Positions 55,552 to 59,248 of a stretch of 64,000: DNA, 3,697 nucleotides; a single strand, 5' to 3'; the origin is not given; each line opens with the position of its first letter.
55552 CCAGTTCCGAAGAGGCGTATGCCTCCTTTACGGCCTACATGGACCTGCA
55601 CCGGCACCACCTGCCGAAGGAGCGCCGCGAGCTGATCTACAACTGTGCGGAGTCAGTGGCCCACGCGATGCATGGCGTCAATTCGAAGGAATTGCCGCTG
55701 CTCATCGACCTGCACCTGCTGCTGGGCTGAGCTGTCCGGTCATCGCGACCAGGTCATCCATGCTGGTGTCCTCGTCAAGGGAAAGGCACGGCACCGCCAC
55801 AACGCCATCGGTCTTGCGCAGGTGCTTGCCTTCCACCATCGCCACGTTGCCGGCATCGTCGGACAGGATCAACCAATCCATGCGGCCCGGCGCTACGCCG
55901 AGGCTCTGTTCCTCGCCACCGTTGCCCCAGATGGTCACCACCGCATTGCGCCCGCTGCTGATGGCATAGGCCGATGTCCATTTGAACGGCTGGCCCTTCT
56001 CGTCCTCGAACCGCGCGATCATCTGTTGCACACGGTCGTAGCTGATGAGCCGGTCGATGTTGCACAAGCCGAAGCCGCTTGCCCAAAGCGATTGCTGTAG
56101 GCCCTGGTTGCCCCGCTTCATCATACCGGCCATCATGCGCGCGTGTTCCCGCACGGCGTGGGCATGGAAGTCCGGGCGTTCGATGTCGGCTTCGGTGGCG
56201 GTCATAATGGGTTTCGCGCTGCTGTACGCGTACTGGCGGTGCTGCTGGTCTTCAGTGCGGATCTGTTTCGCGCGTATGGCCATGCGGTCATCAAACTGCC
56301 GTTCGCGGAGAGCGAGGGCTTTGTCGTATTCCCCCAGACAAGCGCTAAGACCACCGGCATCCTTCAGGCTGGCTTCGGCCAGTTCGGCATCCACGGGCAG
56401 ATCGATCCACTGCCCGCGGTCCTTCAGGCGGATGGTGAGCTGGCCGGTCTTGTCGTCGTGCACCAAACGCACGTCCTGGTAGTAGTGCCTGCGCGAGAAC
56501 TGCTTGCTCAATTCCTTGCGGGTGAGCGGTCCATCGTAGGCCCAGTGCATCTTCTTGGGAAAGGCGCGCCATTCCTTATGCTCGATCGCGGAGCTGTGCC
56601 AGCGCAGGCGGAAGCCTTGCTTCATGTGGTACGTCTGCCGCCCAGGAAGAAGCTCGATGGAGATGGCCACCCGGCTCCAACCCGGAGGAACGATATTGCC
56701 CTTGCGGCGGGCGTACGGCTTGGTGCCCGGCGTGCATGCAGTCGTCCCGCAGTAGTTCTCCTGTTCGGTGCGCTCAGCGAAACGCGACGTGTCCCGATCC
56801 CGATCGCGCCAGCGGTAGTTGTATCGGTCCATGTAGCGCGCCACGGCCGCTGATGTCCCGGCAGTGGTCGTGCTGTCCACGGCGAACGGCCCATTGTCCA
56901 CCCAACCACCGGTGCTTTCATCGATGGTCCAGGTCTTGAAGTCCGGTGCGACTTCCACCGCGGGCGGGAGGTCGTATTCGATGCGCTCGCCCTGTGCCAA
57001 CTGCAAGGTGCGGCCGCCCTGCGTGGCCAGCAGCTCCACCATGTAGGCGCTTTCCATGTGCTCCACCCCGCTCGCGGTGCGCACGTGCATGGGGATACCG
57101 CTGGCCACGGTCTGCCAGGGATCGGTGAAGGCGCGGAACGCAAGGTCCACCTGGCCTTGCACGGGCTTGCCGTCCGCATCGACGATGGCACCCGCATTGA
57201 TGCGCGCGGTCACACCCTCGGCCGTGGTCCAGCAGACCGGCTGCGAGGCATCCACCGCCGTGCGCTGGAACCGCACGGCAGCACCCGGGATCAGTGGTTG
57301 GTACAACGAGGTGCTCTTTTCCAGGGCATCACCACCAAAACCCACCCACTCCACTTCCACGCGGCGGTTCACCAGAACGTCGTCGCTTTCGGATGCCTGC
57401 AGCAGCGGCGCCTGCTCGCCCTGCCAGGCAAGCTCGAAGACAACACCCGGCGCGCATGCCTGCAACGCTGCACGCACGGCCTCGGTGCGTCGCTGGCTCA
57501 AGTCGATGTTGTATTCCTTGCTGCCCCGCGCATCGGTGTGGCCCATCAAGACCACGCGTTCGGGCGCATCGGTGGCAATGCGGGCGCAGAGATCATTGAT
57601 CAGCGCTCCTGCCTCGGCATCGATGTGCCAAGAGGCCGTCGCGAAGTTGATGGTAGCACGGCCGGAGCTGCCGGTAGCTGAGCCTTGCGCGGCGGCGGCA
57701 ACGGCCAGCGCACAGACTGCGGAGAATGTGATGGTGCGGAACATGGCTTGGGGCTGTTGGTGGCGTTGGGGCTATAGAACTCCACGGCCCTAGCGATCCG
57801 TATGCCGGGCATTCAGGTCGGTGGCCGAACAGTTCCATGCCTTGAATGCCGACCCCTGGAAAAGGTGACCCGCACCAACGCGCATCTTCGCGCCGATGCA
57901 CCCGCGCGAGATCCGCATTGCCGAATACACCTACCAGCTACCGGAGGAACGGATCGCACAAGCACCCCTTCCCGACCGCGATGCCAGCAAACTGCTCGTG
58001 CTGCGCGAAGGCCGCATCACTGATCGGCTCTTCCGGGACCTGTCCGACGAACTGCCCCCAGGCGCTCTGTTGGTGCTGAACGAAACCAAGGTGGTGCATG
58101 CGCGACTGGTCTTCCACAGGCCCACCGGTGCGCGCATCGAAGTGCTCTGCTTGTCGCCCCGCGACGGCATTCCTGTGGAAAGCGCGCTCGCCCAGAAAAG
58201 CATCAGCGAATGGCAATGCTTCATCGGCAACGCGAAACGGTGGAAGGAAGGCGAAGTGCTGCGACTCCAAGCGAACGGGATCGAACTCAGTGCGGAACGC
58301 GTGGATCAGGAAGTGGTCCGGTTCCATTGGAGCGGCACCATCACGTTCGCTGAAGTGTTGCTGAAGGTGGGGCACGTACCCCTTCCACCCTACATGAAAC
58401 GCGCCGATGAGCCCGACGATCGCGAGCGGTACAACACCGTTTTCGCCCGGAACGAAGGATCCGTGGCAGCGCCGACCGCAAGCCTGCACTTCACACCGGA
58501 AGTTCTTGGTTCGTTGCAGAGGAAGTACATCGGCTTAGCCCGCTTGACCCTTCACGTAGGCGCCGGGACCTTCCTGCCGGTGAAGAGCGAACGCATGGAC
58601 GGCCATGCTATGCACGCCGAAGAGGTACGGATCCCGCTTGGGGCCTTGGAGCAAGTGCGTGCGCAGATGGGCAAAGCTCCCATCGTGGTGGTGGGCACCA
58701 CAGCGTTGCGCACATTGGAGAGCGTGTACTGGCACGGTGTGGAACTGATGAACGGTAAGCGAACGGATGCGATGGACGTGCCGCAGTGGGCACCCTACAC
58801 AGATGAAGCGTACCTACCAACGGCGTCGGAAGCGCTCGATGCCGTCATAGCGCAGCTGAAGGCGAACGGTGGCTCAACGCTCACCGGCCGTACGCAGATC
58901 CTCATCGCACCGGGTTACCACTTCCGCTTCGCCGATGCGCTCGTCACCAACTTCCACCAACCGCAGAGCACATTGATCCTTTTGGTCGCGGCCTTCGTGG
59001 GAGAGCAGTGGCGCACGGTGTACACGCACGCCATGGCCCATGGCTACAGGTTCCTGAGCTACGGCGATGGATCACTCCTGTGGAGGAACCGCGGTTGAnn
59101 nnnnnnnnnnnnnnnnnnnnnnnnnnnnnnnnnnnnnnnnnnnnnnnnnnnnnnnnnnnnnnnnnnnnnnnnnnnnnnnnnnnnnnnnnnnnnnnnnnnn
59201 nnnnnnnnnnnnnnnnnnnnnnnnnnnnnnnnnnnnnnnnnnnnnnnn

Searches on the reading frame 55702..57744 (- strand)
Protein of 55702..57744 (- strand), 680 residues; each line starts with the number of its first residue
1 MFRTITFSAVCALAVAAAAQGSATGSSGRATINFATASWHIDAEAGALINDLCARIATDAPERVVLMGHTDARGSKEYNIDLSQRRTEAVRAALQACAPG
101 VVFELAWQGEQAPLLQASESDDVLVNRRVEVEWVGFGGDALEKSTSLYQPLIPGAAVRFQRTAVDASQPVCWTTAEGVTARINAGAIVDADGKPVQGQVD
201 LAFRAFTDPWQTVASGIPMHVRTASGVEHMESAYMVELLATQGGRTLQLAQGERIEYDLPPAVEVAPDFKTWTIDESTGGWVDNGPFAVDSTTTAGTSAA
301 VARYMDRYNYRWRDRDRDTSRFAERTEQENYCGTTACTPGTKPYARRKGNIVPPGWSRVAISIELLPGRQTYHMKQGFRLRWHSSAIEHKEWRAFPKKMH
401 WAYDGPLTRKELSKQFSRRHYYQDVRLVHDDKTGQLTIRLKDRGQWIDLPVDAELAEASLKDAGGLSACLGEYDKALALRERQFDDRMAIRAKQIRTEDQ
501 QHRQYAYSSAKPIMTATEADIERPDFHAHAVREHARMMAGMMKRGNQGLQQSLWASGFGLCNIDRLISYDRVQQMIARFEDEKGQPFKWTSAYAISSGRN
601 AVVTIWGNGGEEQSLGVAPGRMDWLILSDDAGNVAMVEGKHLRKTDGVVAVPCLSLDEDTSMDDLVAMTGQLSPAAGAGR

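Call 57: search_protein_families(library=pfam, proteins=[window:55702-57744:-], max_evalue=0.001)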
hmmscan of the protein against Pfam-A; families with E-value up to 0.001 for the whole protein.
window:55702-57744:- (680 aa): 1 family
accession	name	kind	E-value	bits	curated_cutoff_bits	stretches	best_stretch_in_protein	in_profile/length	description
PF00691.25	OmpA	-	8.4e-10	39.3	27.2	1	34-96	2-66/98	OmpA family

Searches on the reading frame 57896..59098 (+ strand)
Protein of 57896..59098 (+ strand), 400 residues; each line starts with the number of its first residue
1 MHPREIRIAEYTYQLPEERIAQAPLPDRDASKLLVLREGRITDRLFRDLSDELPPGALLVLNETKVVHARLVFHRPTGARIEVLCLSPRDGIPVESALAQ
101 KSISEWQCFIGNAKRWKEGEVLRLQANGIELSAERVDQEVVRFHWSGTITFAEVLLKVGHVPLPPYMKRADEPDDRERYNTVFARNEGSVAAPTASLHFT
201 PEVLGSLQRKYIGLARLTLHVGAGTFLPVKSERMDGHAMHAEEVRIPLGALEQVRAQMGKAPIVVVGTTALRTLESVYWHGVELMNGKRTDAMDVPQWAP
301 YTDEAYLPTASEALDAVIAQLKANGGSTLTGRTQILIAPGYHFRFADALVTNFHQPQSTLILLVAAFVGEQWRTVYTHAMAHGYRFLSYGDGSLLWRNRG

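Call 57: search_protein_families(library=pfam, proteins=[window:57896-59098:+], max_evalue=0.001)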
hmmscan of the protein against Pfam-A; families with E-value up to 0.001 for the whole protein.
window:57896-59098:+ (400 aa): 1 family
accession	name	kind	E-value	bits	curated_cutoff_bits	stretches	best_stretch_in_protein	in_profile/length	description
PF02547.20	Queuosine_synth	-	3.7e-101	338.9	25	1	9-395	2-322/322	Queuosine biosynthesis protein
